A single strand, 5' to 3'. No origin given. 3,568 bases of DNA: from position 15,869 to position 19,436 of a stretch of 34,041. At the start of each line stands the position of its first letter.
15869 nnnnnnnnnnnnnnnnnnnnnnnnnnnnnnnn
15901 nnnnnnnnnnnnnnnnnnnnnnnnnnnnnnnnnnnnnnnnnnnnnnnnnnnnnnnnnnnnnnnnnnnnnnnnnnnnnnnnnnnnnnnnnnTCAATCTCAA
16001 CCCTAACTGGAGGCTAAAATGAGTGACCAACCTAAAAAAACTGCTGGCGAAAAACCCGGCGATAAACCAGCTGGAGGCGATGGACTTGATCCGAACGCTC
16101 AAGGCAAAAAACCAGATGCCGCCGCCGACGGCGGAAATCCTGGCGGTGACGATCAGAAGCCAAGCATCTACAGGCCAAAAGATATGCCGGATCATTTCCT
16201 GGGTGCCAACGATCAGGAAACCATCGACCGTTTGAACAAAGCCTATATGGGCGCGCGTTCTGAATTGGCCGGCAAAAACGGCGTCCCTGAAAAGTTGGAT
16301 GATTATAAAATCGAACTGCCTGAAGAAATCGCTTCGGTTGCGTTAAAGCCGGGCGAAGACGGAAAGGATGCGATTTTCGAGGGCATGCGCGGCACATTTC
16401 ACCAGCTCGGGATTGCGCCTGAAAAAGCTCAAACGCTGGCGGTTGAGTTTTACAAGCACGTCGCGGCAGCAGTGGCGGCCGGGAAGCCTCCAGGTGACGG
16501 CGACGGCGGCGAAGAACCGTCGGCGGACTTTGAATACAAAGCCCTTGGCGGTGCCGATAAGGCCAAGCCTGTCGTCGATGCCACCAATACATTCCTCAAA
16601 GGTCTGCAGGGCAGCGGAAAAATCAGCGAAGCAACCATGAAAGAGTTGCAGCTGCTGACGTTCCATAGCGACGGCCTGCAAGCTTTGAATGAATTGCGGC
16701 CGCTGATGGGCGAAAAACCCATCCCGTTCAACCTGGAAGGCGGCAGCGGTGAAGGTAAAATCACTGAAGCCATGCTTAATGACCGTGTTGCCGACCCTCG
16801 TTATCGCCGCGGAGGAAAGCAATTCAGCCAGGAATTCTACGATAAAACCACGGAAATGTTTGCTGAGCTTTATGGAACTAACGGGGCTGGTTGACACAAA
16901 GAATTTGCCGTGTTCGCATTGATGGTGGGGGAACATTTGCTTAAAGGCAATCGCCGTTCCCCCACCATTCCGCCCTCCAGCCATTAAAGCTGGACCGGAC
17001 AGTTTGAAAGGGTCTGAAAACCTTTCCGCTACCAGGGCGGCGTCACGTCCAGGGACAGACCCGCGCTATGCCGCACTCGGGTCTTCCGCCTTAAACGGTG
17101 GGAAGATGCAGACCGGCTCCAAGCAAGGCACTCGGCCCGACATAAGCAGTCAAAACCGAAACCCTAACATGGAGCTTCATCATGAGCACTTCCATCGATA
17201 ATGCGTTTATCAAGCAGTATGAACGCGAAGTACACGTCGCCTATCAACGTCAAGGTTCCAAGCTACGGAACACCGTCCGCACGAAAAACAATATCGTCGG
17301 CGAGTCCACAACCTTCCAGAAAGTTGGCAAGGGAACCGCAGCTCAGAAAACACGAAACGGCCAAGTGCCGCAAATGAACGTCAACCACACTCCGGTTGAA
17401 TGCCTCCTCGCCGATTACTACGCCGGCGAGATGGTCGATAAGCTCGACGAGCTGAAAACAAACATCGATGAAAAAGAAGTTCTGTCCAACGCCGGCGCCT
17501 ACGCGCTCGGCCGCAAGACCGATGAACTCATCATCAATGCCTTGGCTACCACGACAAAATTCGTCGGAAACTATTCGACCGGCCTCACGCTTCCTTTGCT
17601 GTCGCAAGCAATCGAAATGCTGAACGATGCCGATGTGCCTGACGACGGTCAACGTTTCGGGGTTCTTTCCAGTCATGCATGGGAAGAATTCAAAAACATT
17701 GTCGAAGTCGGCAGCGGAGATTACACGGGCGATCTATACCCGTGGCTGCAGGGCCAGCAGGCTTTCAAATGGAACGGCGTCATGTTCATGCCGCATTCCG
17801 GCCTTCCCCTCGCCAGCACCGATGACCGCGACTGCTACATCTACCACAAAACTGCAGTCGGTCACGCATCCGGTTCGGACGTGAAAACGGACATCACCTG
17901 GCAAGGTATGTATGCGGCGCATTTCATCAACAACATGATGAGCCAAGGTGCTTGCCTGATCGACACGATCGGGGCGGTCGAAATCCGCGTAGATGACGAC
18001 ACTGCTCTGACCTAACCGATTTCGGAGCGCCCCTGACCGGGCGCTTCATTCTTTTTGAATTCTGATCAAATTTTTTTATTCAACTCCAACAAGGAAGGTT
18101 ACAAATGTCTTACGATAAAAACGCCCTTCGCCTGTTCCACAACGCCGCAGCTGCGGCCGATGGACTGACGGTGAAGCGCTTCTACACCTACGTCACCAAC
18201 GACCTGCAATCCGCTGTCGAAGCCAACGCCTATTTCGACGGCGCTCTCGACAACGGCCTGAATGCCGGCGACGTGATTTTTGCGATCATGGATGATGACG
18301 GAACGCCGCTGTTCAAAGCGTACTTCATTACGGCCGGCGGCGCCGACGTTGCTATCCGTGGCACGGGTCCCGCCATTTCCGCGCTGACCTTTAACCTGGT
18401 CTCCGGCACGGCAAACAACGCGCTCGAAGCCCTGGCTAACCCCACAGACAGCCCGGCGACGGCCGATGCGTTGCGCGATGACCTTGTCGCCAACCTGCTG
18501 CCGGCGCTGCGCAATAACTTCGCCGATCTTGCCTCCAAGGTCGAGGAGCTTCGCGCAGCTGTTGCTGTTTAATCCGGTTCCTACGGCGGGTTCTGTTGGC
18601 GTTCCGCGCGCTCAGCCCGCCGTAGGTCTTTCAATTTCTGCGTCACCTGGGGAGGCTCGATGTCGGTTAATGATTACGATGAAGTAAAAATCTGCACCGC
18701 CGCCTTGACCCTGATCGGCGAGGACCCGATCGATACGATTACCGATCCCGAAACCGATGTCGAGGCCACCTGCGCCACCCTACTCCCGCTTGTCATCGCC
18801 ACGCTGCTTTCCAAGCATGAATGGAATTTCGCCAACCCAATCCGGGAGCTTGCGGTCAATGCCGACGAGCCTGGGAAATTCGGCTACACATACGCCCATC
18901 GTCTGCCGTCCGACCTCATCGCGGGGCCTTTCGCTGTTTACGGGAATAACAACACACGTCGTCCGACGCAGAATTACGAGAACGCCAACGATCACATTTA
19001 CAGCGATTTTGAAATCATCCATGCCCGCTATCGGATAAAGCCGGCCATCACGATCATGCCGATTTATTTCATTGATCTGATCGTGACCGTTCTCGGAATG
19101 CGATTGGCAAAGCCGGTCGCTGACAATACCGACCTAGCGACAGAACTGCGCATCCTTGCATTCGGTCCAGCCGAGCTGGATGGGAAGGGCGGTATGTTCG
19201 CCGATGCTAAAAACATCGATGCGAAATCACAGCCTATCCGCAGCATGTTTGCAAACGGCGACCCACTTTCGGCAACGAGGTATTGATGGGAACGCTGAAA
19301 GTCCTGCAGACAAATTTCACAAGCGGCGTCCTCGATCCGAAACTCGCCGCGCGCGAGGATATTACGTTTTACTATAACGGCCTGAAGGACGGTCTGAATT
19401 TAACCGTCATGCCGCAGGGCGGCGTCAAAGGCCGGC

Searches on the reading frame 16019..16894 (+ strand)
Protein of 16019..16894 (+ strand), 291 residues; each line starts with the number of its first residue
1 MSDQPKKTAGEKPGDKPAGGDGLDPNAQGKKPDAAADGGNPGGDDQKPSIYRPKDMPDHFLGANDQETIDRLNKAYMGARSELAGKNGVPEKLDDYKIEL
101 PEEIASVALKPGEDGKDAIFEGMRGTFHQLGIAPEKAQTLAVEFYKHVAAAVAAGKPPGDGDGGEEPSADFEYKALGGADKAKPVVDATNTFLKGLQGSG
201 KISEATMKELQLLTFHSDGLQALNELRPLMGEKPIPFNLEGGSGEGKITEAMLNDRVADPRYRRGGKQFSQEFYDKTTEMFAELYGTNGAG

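Call 24: search_protein_families(library=phrogs, proteins=[window:16019-16894:+], max_evalue=0.1)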
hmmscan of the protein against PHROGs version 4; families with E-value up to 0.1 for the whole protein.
window:16019-16894:+ (291 aa): 1 family
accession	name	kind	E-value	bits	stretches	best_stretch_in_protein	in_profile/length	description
phrog_3742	-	unknown function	7e-08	33.7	1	14-154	13-164/287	-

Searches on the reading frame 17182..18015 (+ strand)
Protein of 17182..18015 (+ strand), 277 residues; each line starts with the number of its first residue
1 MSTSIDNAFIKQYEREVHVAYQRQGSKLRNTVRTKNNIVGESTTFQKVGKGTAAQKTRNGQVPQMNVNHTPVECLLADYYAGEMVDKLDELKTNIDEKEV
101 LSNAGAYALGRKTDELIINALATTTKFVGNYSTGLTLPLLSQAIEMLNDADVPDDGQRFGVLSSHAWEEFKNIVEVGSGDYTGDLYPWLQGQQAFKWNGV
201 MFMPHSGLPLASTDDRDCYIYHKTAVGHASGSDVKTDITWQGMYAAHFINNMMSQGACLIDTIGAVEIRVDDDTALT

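Call 24: search_protein_families(library=phrogs, proteins=[window:17182-18015:+], max_evalue=0.1)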
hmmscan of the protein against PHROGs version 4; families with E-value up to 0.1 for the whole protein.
window:17182-18015:+ (277 aa): 2 families
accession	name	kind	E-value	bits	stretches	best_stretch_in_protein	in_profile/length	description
phrog_3437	-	head and packaging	5.3e-68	230.4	1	1-271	3-292/294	major head protein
phrog_267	-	head and packaging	3.1e-15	57.2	1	4-273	36-328/410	major head protein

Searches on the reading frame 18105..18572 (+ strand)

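Call 24: search_protein_families(library=phrogs, proteins=[window:18105-18572:+], max_evalue=0.1)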
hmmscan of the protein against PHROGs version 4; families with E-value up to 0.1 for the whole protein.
window:18105-18572:+ (155 aa): 1 family
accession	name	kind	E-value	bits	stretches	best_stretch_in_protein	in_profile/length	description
phrog_18004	-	unknown function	3e-06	28.4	1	2-67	2-62/92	-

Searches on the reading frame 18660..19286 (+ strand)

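Call 24: search_protein_families(library=phrogs, proteins=[window:18660-19286:+], max_evalue=0.1)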
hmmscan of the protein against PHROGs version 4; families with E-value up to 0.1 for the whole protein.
window:18660-19286:+ (208 aa): 2 families
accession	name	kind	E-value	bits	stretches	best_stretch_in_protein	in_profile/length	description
phrog_394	-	tail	6.2e-21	75.7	1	7-163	3-155/190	tail protein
phrog_9239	-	tail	0.0017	17.8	1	9-88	5-83/741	tail tubular protein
